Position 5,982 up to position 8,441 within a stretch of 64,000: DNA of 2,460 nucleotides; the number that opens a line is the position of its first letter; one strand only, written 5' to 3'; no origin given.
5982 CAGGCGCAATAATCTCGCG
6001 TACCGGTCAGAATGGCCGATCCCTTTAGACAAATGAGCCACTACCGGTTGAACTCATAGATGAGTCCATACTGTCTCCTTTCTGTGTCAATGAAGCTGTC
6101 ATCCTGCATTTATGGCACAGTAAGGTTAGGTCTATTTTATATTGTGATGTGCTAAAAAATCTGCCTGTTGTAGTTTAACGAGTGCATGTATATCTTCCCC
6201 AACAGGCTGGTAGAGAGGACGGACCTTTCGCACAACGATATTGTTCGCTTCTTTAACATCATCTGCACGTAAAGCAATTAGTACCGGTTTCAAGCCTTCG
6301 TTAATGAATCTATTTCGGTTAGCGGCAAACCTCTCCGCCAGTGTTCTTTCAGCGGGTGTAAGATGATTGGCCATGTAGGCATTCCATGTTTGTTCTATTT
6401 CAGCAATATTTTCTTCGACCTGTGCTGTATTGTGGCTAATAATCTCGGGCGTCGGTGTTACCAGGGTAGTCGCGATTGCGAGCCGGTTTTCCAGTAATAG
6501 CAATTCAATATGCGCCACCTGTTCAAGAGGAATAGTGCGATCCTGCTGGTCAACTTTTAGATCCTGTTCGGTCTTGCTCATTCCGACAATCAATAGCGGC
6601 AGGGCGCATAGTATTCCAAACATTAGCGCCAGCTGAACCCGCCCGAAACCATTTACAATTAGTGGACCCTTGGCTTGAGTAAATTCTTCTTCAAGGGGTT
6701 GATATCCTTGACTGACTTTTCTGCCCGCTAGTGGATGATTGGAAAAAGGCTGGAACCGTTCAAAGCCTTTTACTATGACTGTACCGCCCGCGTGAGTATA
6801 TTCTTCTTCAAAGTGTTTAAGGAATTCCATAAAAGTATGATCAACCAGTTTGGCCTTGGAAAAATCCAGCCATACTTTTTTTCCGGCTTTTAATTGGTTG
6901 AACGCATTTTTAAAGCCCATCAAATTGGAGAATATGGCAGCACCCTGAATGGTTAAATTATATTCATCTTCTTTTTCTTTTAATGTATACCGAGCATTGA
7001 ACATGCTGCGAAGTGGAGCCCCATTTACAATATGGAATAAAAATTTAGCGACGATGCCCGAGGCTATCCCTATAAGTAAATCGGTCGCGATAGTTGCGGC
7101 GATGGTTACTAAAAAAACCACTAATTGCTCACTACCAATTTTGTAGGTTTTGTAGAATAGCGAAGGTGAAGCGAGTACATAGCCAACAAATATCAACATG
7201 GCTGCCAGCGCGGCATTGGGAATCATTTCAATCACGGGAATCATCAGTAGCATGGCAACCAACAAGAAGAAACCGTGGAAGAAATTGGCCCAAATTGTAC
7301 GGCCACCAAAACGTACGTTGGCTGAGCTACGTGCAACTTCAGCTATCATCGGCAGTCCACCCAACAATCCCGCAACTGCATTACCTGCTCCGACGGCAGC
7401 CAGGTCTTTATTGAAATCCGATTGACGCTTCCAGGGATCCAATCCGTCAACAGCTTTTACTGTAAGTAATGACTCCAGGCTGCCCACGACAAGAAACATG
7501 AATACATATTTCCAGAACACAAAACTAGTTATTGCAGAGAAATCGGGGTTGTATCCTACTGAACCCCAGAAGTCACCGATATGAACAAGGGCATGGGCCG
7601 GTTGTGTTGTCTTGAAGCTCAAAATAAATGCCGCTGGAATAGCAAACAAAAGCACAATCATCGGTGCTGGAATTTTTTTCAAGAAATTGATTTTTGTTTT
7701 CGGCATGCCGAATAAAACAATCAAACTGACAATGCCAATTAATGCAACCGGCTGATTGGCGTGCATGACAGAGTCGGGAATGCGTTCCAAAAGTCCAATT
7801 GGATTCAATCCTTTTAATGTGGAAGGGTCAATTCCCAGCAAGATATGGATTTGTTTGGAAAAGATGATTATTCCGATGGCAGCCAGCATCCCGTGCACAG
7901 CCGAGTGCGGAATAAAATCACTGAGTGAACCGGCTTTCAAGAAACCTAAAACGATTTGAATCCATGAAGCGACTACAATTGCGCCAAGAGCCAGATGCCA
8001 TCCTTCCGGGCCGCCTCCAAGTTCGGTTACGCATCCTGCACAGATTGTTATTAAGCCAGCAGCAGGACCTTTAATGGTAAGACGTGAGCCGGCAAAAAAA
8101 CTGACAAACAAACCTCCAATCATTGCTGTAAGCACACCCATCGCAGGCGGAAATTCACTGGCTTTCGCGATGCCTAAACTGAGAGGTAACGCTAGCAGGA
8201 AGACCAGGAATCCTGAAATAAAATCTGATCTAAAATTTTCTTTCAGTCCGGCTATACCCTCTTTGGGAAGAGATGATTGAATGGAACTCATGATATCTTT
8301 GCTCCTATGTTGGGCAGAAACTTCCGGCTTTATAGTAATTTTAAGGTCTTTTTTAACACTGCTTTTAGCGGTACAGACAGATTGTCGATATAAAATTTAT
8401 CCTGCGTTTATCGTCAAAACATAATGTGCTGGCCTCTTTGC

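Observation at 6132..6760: SulP transporter fused at its C-terminus to a periplasmic chemoreceptor-type four-helix-bundle sensor domain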

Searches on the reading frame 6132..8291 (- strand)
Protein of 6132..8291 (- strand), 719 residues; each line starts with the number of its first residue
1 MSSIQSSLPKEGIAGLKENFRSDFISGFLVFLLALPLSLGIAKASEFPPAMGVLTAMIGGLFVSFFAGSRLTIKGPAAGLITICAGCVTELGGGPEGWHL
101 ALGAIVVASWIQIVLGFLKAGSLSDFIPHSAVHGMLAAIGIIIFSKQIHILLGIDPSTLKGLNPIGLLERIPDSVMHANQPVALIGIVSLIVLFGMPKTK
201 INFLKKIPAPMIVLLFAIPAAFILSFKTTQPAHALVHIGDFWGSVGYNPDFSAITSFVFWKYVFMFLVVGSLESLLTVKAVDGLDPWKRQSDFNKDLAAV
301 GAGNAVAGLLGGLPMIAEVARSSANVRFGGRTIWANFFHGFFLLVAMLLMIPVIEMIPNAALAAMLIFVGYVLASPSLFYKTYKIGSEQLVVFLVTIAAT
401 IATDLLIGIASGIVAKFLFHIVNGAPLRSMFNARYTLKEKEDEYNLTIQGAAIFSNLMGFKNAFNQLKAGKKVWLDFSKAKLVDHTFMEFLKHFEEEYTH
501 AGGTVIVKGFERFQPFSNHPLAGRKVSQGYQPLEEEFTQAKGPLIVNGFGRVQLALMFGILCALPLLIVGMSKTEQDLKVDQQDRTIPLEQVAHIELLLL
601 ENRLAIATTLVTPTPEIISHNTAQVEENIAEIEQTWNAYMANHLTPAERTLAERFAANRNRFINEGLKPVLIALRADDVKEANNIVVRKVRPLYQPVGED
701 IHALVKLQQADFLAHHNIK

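Call 5: search_protein_families(library=pfam, proteins=[window:6132-8291:-], max_evalue=1)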
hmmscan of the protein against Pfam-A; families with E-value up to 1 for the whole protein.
window:6132-8291:- (719 aa): 6 families
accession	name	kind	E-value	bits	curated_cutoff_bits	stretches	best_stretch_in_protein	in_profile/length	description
PF00916.26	Sulfate_transp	-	1.5e-56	192.3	23.2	1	20-396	1-380/380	Sulfate permease family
PF02203.21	TarH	-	3.7e-26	92.6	25.2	1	554-710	11-175/177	Tar ligand binding domain homologue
PF12729.13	4HB_MCP_1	-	2.3e-15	57.1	27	1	554-709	8-167/181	Four helix bundle sensory module for signal transduction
PF16983.11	MFS_MOT1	-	8.1e-08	33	30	1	292-373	28-111/111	Molybdate transporter of MFS superfamily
PF01740.26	STAS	-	0.037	14.2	22.6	0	438-508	5-78/106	STAS domain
PF04241.20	DUF423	-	0.086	13.5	25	0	127-166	46-85/86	Protein of unknown function (DUF423)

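Call 6: find_homologous_proteins(query=window:6132-8291:-, max_evalue=0.00001)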
Query window:6132-8291:- (719 aa): 8000 proteins with E <= 0.00001 among 8000 candidates; the best 120 are listed.
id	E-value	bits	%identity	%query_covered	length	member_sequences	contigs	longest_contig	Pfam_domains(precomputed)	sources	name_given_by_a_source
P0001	0.0e+0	1499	94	100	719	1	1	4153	PF16983.12,PF12729.14,PF00916.27,PF02203.22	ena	-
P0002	0.0e+0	1475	91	100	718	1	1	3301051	PF16983.12,PF12729.14,PF00916.27,PF02203.22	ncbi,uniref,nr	ncbi:SulP family inorganic anion transporter [Candidatus Nitrotoga arctica]|uniref:Sulfate permease,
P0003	0.0e+0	1474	92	100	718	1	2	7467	PF16983.12,PF12729.14,PF00916.27,PF02203.22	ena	-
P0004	0.0e+0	1469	91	100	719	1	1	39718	PF16983.12,PF12729.14,PF00916.27,PF02203.22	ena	-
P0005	0.0e+0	1466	91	100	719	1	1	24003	PF16983.12,PF12729.14,PF00916.27,PF02203.22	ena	-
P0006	0.0e+0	1466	90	100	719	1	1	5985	PF16983.12,PF12729.14,PF00916.27,PF02203.22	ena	-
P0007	0.0e+0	1466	91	100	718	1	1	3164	PF16983.12,PF12729.14,PF00916.27,PF02203.22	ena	-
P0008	0.0e+0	1461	91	100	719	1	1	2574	PF16983.12,PF12729.14,PF00916.27,PF02203.22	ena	-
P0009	0.0e+0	1460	91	100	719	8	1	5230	PF16983.12,PF12729.14,PF00916.27,PF02203.22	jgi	-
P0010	0.0e+0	1459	90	100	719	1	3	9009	PF16983.12,PF12729.14,PF00916.27,PF02203.22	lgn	-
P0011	0.0e+0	1459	90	100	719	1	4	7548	PF16983.12,PF12729.14,PF00916.27,PF02203.22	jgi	jgi:MFS superfamily sulfate permease-like transporter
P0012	0.0e+0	1458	91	100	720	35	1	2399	PF16983.12,PF12729.14,PF00916.27,PF02203.22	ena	-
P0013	0.0e+0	1458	91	100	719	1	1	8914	PF16983.12,PF12729.14,PF00916.27,PF02203.22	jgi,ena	-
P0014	0.0e+0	1456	90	100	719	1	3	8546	PF16983.12,PF12729.14,PF00916.27,PF02203.22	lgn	-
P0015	0.0e+0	1456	91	100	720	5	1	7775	PF16983.12,PF12729.14,PF00916.27,PF02203.22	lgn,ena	-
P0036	9.9e-254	862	75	73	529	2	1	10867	PF16983.12,PF00916.27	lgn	-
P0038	1.5e-251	855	73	73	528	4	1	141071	PF16983.12,PF00916.27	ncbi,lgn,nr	ncbi:MAG: SulP family inorganic anion transporter [Nitrosospira sp.]|nr:SulP family inorganic anion 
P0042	5.1e-250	849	72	73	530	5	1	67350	PF16983.12,PF00916.27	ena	-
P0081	1.1e-242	825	71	73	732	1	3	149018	PF16983.12,PF00916.27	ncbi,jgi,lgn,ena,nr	ncbi:MAG: SulP family inorganic anion transporter [Cyclobacteriaceae bacterium]|nr:SulP family inorg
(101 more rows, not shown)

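Call 25: find_encoding_contigs(protein=P0038, flank=8000, max_places=2)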
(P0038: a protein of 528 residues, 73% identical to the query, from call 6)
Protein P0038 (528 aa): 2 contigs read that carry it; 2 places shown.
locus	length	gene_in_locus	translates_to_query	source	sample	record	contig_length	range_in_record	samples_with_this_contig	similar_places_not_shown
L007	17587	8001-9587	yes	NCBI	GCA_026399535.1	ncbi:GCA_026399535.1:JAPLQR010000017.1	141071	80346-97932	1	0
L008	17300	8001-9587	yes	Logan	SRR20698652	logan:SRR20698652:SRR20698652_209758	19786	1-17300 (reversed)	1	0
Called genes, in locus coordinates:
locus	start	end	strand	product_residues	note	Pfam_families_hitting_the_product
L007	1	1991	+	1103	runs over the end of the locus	PF10070:DabA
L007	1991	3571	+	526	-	PF00361:Proton_antipo_M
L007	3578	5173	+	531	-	PF00361:Proton_antipo_M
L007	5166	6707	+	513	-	PF00361:Proton_antipo_M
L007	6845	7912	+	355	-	-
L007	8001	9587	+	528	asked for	PF00916:Sulfate_transp, PF16983:MFS_MOT1 (weak)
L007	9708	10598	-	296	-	PF03193:RsgA_GTPase, PF02421:FeoB_N (faint), PF01926:MMR_HSR1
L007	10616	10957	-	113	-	PF01329:Pterin_4a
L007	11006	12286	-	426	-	PF16491:Peptidase_M48_N, PF01435:Peptidase_M48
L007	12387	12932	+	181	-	PF00929:RNase_T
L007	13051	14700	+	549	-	PF00342:PGI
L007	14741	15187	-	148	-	-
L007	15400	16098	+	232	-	PF03588:Leu_Phe_trans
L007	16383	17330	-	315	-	PF10111:Glyco_tranf_2_2, PF13506:Glyco_transf_21 (weak), PF13641:Glyco_tranf_2_3, PF00535:Glycos_transf_2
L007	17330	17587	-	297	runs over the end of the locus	-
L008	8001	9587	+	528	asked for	PF00916:Sulfate_transp, PF16983:MFS_MOT1 (weak)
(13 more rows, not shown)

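Call 26: find_encoding_contigs(protein=P0081, flank=8000, max_places=2)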
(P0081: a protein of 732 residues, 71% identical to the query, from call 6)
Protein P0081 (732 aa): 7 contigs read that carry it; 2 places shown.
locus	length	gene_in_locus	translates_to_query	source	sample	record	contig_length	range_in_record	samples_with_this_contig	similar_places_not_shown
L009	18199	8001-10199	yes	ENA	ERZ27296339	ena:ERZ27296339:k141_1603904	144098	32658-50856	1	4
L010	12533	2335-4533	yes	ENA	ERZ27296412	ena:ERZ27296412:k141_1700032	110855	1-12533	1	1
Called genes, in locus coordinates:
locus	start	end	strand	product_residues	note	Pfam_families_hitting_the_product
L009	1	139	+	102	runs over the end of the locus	-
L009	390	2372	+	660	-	PF00361:Proton_antipo_M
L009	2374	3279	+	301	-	PF00146:NADHdh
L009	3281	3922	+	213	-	-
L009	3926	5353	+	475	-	PF00361:Proton_antipo_M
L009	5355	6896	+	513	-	PF00346:Complex1_49kDa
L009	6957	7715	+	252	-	PF01058:Oxidored_q6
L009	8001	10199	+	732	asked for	PF00916:Sulfate_transp, PF16983:MFS_MOT1 (weak)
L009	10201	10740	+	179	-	-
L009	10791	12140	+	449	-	-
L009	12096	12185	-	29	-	-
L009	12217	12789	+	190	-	PF01914:MarC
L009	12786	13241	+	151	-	PF00075:RNase_H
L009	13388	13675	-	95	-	-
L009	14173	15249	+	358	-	PF01553:Acyltransferase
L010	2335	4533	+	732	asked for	PF00916:Sulfate_transp, PF16983:MFS_MOT1 (weak)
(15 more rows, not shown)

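Call 44: predict_structure(alignment_id=A1)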
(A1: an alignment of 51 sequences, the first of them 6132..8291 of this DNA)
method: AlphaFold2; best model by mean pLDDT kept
length: 719 residues; sequences in the alignment: 51
mean_pLDDT: 56.1   pTM: 0.30
mean pLDDT of the five models: 56.1, 52.9, 50.9, 49.9, 48.8
residues with pLDDT >= 90: 54; 70-90: 168; 50-70: 140; < 50: 357
segments of 3 or more residues with pLDDT < 50: 1-82, 103-152, 204-207, 231-256, 263-355, 375-412, 529-587
pLDDT, mean of each block of 10 residues (from residue 1): 37 38 41 44 41 40 36 37 52 53 48 40 31 34 42 54 60 58 67 65 51 59 54 42 40 49 48 35 32 37 38 35 30 35 43 52 59 46 29 34 36 60 71 83 85 81 81 85 80 82 80 62 60 29 28 39 33 23 43 86 87 87 93 89 83 91 93 92 92 89 82 69
secondary structure, 60 per line:
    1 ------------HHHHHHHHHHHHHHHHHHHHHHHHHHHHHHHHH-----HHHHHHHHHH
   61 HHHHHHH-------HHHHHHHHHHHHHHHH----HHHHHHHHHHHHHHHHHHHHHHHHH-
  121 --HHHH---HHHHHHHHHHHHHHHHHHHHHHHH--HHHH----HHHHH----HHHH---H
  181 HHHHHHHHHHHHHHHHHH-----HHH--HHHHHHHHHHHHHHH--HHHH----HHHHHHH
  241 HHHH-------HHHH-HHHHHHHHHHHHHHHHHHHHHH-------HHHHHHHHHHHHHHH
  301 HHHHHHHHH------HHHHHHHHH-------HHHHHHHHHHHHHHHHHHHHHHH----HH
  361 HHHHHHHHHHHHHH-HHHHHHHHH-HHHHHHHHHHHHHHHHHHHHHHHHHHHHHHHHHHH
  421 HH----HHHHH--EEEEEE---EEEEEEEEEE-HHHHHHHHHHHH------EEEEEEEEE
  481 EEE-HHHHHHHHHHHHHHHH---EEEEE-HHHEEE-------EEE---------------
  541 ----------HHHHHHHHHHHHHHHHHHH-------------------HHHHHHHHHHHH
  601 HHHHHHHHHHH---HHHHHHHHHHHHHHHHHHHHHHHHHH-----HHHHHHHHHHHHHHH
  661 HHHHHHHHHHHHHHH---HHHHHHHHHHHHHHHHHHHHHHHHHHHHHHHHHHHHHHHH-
elements in order (helices of 4 or more, strands of 3 or more residues): H13-45 H51-67 H75-90 H95-119 H123-126 H130-153 H156-159 H164-168 H173-176 H180-198 H209-223 H226-229 H234-244 H252-255 H257-278 H286-309 H316-324 H332-354 H359-374 H376-384 H386-422 H427-431 E434-439 E443-452 H454-465 E472-483 H485-500 E504-508 E513-515 E523-525 H551-569 H589-611 H615-640 H646-675 H679-718

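Call 53: search_protein_families(library=ncbifam, proteins=[window:6132-8291:-], max_evalue=0.001)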
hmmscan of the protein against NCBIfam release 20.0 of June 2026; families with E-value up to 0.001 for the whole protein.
window:6132-8291:- (719 aa): 3 families
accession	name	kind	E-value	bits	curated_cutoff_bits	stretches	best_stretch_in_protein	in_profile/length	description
TIGR00815.1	sulP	subfamily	7.8e-51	173.2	380.45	1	18-511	13-537/565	sulfate permease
NF008660.1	PRK11660.1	equivalog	2.8e-50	171.3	614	2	264-515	286-536/572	C4-dicarboxylic acid transporter DauA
NF050096.1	BicarbTportBicA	equivalog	7.7e-34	117.1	880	1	18-421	10-405/547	bicarbonate transporter BicA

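Call 62: find_encoding_contigs(protein=P0036, flank=5000, max_places=1)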
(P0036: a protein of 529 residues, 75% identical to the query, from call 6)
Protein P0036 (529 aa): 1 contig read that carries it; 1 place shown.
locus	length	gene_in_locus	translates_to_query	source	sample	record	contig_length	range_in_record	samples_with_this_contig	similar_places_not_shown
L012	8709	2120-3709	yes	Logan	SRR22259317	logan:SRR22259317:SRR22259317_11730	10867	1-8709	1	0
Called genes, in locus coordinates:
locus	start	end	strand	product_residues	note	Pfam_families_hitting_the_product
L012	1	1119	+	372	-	?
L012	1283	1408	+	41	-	-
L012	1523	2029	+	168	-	-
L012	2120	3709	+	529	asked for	PF00916:Sulfate_transp, PF16983:MFS_MOT1 (weak)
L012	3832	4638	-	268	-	PF13191:AAA_16 (faint), PF03193:RsgA_GTPase, PF02421:FeoB_N (faint), PF01926:MMR_HSR1 (weak)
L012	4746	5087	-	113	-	PF01329:Pterin_4a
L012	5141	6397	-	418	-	PF16491:Peptidase_M48_N, PF01435:Peptidase_M48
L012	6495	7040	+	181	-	PF00929:RNase_T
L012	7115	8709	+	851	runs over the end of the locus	PF11897:DUF3417, PF00343:Phosphorylase, PF28476:GlgP_C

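Call 63: find_encoding_contigs(protein=P0042, flank=5000, max_places=1)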
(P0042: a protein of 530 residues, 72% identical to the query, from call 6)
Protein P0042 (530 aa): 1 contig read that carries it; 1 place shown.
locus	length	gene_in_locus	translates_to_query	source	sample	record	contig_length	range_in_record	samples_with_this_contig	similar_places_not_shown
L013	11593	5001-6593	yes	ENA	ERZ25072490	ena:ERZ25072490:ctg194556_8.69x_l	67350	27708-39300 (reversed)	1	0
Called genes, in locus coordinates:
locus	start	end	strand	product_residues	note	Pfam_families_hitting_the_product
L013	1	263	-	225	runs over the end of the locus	PF07638:Sigma70_ECF, PF04542:Sigma70_r2, PF04545:Sigma70_r4, PF08281:Sigma70_r4_2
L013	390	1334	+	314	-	PF00126:HTH_1, PF03466:LysR_substrate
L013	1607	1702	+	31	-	-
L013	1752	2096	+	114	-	PF16785:SMBP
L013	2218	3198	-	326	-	PF01699:Na_Ca_ex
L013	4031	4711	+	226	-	PF02586:SRAP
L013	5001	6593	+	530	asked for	PF00916:Sulfate_transp, PF16983:MFS_MOT1 (weak)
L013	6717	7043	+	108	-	PF21173:DksA-like_N, PF01258:zf-dskA_traR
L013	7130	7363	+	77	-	-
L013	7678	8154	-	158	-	PF14499:DUF4437 (weak), PF12973:Cupin_7 (weak), PF07883:Cupin_2 (weak)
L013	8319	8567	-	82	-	-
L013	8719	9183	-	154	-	-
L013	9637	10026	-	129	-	PF16747:Adhesin_E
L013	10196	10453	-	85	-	-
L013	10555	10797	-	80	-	-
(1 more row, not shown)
